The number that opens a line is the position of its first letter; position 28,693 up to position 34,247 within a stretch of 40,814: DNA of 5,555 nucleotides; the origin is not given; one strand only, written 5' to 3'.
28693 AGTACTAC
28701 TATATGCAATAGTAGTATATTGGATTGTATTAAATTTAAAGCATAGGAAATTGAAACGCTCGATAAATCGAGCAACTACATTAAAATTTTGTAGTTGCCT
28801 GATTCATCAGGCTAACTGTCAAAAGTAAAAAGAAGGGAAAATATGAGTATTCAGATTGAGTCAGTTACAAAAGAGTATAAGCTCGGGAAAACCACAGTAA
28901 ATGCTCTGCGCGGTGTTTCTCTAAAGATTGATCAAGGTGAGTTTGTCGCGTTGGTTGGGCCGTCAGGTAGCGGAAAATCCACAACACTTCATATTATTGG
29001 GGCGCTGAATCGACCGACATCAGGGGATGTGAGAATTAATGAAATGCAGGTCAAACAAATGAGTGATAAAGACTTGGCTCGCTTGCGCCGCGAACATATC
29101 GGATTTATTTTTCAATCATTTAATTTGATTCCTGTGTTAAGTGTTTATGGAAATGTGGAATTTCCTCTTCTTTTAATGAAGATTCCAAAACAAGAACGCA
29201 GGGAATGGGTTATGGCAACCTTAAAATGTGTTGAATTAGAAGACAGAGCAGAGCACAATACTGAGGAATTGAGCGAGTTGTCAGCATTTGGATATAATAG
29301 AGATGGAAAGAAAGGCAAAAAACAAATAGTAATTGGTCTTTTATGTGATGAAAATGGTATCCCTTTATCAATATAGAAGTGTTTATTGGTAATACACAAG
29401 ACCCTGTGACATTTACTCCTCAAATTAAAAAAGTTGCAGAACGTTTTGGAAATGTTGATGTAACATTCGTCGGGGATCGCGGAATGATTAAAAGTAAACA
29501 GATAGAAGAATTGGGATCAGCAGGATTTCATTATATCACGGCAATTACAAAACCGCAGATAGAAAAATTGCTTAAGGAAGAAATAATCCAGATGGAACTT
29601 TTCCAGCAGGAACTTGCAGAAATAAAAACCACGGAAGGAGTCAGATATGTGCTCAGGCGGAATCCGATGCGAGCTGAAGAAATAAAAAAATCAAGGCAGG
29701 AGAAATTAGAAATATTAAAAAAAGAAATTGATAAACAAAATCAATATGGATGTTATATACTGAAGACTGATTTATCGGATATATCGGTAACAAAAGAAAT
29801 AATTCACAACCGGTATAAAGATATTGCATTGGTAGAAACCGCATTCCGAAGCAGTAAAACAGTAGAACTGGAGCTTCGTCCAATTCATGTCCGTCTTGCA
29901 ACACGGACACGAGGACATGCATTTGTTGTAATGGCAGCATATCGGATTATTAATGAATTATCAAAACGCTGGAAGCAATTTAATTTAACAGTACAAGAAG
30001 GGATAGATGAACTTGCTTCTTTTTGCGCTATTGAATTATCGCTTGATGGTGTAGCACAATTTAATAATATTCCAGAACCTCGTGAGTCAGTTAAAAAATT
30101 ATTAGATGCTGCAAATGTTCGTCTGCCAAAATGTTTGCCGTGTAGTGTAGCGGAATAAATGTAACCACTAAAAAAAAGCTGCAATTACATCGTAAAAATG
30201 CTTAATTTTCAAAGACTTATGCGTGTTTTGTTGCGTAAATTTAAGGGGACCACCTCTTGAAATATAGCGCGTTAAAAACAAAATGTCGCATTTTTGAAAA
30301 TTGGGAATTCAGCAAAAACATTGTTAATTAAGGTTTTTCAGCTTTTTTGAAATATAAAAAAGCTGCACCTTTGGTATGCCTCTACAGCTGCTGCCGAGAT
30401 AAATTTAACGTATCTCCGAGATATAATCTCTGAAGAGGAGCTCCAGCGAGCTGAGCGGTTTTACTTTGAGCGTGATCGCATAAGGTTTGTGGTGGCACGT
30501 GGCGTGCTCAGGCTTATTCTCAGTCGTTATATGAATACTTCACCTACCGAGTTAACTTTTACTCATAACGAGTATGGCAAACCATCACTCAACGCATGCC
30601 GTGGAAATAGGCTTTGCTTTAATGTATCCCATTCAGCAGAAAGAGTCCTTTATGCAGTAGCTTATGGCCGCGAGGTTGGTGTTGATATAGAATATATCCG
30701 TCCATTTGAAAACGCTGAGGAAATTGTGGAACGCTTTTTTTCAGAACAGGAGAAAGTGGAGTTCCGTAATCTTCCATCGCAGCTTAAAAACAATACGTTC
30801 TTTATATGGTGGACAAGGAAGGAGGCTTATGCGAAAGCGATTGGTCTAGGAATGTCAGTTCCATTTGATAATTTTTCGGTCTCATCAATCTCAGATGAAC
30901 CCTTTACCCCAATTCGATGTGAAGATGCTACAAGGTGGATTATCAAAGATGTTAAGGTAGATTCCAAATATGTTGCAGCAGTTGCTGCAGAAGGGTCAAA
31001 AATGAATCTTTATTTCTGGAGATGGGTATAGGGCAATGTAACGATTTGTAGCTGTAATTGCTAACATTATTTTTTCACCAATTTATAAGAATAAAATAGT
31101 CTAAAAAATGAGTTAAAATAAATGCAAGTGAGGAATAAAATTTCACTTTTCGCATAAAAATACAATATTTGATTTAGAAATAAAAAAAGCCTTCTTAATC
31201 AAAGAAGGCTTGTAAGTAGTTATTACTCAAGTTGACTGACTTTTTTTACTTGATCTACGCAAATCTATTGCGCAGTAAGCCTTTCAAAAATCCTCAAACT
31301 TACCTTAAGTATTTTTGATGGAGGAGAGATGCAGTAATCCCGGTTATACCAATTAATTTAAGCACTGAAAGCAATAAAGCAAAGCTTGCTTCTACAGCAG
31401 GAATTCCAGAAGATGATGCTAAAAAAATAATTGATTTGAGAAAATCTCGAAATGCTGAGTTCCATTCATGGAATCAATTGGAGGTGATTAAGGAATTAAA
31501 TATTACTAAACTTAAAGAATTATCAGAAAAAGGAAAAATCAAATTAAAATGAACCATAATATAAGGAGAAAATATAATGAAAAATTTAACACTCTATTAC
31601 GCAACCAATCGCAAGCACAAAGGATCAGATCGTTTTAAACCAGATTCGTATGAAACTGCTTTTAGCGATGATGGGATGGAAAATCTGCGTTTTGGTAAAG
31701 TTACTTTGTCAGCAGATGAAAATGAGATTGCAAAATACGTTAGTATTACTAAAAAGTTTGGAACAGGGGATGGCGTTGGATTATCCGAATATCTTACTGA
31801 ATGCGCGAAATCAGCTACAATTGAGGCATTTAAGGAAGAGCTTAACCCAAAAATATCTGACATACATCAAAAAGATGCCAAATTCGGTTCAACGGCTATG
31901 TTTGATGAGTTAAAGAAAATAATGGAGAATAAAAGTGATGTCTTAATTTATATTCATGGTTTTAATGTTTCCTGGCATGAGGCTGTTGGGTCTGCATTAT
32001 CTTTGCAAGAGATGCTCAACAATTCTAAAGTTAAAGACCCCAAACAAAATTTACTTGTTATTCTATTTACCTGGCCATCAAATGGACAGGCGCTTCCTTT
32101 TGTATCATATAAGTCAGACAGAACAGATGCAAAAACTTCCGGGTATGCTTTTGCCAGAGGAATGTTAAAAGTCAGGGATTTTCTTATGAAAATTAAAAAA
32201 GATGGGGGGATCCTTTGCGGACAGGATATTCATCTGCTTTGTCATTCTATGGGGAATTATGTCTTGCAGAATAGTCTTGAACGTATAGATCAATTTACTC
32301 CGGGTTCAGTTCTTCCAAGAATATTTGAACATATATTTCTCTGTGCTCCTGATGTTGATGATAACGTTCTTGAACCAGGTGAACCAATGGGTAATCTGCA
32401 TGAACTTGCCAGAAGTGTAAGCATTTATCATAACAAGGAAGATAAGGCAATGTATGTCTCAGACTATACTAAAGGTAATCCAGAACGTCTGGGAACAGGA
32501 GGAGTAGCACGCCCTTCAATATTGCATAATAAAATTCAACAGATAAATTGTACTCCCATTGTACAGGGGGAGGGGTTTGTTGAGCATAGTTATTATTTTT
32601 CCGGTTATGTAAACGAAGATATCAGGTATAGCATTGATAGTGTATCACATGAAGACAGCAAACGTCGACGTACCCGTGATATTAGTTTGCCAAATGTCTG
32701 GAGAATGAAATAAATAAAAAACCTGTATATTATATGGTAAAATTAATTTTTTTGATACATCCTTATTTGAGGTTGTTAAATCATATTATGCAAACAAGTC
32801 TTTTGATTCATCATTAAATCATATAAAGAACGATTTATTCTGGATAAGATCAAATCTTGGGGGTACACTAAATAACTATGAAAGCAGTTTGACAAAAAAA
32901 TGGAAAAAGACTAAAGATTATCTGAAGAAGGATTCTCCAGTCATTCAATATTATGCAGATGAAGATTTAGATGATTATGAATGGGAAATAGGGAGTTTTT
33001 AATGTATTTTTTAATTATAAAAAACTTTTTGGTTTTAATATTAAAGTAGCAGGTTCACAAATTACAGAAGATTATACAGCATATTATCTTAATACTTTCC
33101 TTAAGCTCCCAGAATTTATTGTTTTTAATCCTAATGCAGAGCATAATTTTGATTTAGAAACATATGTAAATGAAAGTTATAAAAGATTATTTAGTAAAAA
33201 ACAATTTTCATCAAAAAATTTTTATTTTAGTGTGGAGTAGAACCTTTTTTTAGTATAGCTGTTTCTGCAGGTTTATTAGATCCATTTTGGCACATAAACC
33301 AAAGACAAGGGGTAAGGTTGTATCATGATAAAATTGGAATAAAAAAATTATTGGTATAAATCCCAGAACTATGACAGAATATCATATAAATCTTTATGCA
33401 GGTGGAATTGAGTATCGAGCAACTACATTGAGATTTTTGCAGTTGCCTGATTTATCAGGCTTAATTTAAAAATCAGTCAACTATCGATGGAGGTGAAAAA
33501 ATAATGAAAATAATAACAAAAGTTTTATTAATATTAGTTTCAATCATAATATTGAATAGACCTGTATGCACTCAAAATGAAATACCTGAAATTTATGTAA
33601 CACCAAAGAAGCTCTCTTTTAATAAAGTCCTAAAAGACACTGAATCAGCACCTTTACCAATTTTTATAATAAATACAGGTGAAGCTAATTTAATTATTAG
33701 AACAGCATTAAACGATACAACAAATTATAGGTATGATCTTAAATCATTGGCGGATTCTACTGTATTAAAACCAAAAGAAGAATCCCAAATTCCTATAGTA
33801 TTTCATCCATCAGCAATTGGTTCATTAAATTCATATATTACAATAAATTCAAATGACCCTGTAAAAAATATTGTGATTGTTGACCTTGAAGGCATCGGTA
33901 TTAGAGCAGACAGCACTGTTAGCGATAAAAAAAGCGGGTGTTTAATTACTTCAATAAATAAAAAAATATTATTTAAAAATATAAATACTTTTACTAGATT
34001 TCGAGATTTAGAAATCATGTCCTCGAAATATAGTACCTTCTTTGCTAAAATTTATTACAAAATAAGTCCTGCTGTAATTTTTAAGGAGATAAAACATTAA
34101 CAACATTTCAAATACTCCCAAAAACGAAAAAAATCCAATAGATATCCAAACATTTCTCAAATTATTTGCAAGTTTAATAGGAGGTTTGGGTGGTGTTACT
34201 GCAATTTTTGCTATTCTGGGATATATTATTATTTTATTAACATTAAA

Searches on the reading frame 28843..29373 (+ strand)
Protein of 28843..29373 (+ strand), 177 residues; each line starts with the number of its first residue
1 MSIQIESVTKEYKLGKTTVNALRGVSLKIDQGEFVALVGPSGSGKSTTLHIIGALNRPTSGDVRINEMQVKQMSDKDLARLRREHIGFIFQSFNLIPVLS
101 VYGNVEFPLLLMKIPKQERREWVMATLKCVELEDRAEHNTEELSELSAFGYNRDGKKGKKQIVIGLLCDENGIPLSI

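Call 20: search_protein_families(library=pfam, proteins=[window:28843-29373:+], max_evalue=0.001)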
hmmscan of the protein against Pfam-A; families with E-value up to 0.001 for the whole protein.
window:28843-29373:+ (177 aa): 2 families
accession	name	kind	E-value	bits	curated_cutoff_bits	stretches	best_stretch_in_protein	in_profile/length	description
PF00005.33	ABC_tran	-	1e-20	75.2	25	1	22-144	1-110/137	ABC transporter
PF13555.12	AAA_29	-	0.00032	20.8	27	1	24-66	14-55/61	P-loop containing region of AAA domain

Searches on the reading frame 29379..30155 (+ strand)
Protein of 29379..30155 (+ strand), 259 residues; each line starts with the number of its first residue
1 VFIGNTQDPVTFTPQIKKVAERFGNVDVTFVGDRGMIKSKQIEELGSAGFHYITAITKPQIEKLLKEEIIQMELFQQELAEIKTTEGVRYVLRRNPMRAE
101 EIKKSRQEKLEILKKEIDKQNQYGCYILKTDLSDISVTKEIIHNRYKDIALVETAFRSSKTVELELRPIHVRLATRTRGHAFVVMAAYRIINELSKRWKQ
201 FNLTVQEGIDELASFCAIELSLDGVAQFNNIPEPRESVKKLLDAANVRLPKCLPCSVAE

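Call 20: search_protein_families(library=pfam, proteins=[window:29379-30155:+], max_evalue=0.001)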
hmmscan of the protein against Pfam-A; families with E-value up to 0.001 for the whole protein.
window:29379-30155:+ (259 aa): 1 family
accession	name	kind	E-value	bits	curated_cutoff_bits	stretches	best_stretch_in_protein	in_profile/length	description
PF01609.27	DDE_Tnp_1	-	9.3e-07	29.2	23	1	4-188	57-198/200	Transposase DDE domain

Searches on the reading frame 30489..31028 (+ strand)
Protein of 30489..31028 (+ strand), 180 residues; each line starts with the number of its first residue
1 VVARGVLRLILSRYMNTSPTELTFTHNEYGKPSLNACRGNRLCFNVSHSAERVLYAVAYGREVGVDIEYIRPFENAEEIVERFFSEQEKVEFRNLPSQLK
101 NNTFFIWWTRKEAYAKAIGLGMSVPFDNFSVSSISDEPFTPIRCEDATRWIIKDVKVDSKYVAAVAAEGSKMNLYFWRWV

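Call 20: search_protein_families(library=pfam, proteins=[window:30489-31028:+], max_evalue=0.001)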
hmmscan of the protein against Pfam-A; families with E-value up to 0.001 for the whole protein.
window:30489-31028:+ (180 aa): 2 families
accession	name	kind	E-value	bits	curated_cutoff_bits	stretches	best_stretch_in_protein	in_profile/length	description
PF01648.25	ACPS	-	1.3e-21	77.1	25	1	63-166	2-111/111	4'-phosphopantetheinyl transferase superfamily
PF22624.1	AASDHPPT_N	-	0.00019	22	27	1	1-56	38-96/100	4'-phosphopantetheinyl transferase, N-terminal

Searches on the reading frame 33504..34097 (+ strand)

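Call 20: search_protein_families(library=pfam, proteins=[window:33504-34097:+], max_evalue=0.001)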
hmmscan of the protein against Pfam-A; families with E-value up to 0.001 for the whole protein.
window:33504-34097:+ (198 aa): 3 families
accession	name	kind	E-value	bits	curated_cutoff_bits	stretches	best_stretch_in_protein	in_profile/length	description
PF22073.2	Cep192_D4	-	2.5e-07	31.3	35.5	1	28-132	2-111/112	Cep192 domain 4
PF22544.2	HYDIN_VesB_CFA65-like_Ig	-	4.6e-06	27.2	25.5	1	30-123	3-92/100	HYDIN/CFA65/VesB-like, Ig-like domain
PF15780.11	ASH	-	0.00053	20.6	27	1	36-121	13-95/98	Abnormal spindle-like microcephaly-assoc'd, ASPM-SPD-2-Hydin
